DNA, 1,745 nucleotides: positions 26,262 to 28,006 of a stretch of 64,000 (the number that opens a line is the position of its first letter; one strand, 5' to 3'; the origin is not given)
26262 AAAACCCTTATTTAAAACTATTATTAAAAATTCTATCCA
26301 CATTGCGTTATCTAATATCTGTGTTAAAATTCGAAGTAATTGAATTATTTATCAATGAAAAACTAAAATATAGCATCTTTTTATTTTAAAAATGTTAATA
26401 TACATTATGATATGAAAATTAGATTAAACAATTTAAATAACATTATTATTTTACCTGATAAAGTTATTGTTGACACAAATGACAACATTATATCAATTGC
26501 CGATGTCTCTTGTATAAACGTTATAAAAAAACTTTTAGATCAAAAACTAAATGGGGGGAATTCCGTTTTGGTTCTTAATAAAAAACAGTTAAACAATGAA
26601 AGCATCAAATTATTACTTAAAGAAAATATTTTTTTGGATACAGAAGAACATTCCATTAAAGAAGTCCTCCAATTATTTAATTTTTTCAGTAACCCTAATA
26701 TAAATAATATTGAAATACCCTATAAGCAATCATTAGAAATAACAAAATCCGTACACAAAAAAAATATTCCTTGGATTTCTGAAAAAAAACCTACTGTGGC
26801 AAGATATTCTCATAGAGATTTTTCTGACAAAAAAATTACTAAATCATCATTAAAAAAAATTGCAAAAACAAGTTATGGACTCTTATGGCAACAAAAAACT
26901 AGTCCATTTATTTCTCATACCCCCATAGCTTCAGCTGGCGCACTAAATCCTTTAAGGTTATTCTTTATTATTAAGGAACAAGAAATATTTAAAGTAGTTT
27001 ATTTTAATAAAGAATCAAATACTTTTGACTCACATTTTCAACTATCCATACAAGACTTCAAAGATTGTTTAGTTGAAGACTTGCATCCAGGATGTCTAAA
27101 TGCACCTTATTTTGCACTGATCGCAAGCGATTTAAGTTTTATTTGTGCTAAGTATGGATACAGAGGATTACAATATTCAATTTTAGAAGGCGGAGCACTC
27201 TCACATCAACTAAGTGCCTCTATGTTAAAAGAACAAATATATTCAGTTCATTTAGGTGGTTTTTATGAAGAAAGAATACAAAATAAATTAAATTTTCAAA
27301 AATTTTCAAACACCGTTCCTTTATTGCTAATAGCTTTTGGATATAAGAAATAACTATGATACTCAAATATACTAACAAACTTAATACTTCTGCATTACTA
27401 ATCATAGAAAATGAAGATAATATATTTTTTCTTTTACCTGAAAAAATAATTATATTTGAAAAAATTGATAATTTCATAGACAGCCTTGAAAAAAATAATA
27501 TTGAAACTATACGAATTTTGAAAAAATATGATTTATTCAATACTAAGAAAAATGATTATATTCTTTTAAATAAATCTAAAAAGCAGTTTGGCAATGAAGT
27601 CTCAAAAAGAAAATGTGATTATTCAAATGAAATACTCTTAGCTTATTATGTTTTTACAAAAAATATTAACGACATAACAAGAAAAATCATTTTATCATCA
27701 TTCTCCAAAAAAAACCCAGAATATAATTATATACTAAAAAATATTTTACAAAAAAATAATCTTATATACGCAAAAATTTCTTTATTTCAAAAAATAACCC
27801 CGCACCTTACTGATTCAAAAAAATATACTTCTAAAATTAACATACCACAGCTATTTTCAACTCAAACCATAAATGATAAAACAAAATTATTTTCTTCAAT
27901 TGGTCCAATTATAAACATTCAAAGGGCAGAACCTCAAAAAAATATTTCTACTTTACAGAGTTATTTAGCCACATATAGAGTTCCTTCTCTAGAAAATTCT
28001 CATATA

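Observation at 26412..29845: TOMM/LAP-type RiPP enzyme set (SagB-like dehydrogenase + YcaO + C39-like peptidase) in a reduced, CPR-like genome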

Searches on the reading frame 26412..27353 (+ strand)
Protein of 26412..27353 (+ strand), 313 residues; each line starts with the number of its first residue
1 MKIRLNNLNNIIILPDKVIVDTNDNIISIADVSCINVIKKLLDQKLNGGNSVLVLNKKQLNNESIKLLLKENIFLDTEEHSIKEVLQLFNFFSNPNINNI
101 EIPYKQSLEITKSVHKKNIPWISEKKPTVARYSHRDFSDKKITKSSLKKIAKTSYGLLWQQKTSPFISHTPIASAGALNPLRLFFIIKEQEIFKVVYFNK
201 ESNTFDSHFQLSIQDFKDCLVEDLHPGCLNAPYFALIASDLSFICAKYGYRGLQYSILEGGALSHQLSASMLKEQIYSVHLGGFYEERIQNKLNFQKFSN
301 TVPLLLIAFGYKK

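Call 3: search_protein_families(library=pfam, proteins=[window:26412-27353:+], max_evalue=0.1)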
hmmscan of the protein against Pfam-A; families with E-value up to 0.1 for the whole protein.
window:26412-27353:+ (313 aa): 1 family
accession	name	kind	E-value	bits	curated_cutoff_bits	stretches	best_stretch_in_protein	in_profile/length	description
PF00881.29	Nitroreductase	-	2.1e-05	25.2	23.5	1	130-311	3-167/167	Nitroreductase family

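Call 4: search_protein_families(library=ncbifam, proteins=[window:26412-27353:+], max_evalue=0.1)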
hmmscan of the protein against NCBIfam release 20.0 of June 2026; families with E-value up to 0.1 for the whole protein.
window:26412-27353:+ (313 aa): 1 family
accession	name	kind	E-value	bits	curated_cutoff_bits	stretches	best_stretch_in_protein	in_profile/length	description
TIGR03605.1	antibiot_sagB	domain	1.1e-07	31.6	78.4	1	161-296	20-159/173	SagB family peptide dehydrogenase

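Call 28: search_solved_structures(query=A3, max_evalue=1, show_alignments=2)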
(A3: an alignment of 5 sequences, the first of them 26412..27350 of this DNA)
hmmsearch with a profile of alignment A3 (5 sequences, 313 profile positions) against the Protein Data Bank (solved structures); distinct sequences matched with E-value up to 1: 9.
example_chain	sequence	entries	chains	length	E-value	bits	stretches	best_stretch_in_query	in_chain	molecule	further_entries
3eo7_A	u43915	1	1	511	1.4e-05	27.8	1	219-302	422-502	Putative Nitroreductase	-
7ly7_B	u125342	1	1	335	1.6e-05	27.7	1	62-301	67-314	BmdC, Oxidase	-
7ly4_A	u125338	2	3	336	1.6e-05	27.7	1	62-301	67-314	BmdC, Oxidase | BmdC, NRPS oxidase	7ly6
7ly5_B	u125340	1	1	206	2.9e-05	26.8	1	130-301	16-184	BmdC, oxidase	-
6gos_C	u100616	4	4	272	0.0014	21.3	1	163-310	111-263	Microcin B17-processing protein McbC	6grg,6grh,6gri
7vp8_A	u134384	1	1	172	0.0017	21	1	35-104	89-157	Ferritin-like diiron domain-containing protein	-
3ge6_A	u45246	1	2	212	0.021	17.4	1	256-311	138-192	Nitroreductase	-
3h4o_A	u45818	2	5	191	0.2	14.2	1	129-152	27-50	NITROREDUCTASE FAMILY PROTEIN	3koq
7die_A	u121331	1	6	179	0.35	13.4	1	27-103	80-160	Ferritin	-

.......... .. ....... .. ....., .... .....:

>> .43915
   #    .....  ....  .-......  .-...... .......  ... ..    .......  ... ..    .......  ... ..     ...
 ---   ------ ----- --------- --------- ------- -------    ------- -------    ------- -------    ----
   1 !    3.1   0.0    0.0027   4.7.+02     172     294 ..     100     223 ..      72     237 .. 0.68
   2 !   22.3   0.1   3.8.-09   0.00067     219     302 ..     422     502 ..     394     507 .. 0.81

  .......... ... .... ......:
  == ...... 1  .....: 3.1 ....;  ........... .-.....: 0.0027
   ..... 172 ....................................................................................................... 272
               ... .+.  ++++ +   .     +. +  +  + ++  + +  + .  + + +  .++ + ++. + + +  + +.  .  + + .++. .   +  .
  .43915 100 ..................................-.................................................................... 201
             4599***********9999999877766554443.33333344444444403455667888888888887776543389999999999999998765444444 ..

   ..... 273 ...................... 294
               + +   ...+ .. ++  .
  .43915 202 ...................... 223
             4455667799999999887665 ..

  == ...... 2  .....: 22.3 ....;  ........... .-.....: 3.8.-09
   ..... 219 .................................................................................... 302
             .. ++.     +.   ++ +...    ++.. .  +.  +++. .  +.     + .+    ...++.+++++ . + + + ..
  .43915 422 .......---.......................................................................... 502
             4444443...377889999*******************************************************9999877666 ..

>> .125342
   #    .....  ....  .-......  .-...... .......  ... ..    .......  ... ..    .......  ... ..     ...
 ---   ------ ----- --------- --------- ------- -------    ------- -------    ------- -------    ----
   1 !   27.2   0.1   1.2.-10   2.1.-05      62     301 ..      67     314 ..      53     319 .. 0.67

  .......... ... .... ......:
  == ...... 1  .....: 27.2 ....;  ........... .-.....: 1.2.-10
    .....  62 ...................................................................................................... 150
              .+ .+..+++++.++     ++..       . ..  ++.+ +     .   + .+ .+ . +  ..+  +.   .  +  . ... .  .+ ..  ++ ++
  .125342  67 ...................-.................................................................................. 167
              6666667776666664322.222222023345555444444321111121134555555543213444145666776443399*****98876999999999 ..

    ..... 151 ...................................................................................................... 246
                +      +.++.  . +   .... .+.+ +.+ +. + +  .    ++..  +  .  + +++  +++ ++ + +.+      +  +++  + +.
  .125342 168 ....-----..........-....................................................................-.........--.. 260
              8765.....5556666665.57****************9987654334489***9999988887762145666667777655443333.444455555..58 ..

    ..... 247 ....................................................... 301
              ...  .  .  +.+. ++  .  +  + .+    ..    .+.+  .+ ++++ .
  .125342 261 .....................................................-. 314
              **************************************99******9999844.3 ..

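Call 87: search_solved_structures(query=A10, max_evalue=0.1, show_alignments=5)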
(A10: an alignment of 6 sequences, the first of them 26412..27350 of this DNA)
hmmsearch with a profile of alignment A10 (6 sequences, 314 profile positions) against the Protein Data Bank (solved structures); distinct sequences matched with E-value up to 0.1: 11.
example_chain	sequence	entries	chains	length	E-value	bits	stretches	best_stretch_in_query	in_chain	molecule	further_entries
3eo7_A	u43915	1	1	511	5.7e-20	74.8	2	221-310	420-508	Putative Nitroreductase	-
7ly7_B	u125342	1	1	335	1.9e-17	66.5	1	100-303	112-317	BmdC, Oxidase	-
7ly4_A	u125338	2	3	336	1.9e-17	66.5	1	100-303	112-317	BmdC, Oxidase | BmdC, NRPS oxidase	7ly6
7ly5_B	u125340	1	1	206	4.6e-17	65.2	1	129-303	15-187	BmdC, oxidase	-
6gos_C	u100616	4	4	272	5e-08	35.5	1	117-311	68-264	Microcin B17-processing protein McbC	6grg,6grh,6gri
8cqs_A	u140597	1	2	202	4.7e-05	25.8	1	121-311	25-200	Nitroreductase-like protein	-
3ge6_A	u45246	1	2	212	0.00016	24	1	257-311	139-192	Nitroreductase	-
3hoi_A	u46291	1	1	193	0.00064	22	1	125-297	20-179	FMN-dependent nitroreductase BF3017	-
3gbh_A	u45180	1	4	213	0.0068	18.7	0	259-313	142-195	NAD(P)H-flavin oxidoreductase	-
8cqt_A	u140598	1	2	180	0.049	15.9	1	230-312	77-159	Putative NADH dehydrogenase/NAD(P)H nitroreductase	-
4dn2_A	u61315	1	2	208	0.056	15.6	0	250-311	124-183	Nitroreductase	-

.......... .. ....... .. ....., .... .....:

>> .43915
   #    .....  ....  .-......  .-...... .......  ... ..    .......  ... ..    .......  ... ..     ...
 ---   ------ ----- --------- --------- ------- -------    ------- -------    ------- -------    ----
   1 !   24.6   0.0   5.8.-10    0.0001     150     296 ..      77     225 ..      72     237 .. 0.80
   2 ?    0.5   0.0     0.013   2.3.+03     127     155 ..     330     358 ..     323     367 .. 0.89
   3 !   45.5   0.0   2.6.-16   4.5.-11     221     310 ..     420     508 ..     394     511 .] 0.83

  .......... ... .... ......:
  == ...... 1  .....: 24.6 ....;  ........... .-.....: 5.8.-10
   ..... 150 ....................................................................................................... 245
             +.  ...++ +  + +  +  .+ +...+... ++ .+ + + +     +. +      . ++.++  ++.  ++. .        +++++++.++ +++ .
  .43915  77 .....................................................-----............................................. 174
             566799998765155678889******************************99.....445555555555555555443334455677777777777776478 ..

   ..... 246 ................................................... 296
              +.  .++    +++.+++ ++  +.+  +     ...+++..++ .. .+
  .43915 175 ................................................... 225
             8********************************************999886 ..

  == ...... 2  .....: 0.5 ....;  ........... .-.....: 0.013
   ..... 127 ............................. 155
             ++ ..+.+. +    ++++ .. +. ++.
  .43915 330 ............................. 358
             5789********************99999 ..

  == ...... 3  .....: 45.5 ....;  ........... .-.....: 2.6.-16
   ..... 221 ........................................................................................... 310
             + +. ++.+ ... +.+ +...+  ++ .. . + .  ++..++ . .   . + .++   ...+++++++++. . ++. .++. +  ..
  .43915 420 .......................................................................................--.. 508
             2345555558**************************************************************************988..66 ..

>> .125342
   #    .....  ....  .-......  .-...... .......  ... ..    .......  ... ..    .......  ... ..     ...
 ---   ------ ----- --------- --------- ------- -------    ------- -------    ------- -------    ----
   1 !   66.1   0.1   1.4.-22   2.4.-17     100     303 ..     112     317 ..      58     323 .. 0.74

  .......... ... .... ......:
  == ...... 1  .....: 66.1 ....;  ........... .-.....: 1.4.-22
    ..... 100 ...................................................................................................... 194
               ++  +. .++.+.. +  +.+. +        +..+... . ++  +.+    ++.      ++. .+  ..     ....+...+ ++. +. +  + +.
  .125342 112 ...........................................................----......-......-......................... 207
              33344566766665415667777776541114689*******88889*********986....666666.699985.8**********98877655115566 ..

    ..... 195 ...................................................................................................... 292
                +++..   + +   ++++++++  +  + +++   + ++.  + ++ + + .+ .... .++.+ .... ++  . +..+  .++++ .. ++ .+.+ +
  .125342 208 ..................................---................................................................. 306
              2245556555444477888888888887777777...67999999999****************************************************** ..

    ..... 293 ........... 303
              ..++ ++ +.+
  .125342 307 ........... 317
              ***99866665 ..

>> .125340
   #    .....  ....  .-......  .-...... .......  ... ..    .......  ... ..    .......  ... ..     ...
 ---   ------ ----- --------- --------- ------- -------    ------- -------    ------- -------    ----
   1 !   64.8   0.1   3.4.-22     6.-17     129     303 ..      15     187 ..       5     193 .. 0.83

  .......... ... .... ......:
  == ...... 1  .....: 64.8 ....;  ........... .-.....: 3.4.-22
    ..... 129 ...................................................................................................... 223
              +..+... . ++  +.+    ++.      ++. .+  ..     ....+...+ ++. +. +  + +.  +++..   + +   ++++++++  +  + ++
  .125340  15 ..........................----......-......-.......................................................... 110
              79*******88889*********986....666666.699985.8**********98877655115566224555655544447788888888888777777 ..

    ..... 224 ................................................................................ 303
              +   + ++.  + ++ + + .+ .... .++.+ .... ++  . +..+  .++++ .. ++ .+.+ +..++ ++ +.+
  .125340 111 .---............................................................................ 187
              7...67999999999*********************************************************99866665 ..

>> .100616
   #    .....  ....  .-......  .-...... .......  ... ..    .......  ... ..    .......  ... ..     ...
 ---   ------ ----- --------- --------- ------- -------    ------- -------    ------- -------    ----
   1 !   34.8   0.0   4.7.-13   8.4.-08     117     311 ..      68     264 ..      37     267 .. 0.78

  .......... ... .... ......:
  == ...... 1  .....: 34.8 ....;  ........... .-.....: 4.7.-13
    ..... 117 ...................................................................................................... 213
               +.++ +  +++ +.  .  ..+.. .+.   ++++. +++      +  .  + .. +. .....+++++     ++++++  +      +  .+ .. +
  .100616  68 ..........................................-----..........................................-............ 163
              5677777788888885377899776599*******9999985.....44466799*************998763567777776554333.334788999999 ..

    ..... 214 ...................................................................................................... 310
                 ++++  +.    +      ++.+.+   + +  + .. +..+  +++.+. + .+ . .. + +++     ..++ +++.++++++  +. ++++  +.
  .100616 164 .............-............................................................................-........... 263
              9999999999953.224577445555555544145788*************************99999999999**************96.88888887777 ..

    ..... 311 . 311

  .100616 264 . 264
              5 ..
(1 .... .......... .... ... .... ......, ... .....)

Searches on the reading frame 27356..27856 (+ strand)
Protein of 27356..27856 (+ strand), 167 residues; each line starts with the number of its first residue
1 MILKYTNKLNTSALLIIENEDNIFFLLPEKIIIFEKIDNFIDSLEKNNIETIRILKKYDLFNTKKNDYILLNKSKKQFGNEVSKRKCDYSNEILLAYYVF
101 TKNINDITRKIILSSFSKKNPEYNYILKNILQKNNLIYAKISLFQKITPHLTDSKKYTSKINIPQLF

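Call 76: search_protein_families(library=pfam, proteins=[window:27356-27856:+], max_evalue=10)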
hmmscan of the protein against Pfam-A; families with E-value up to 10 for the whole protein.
seq(167 aa): 2 families
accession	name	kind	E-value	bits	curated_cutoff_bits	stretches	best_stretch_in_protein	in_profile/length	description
PF25771.1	CC_CEP152-bind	-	0.2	11.7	21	1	33-53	14-34/36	CEP63/DEUP1, CEP152 binding coiled coil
PF03193.22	RsgA_GTPase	-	0.26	11.5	30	1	16-84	19-88/174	RsgA GTPase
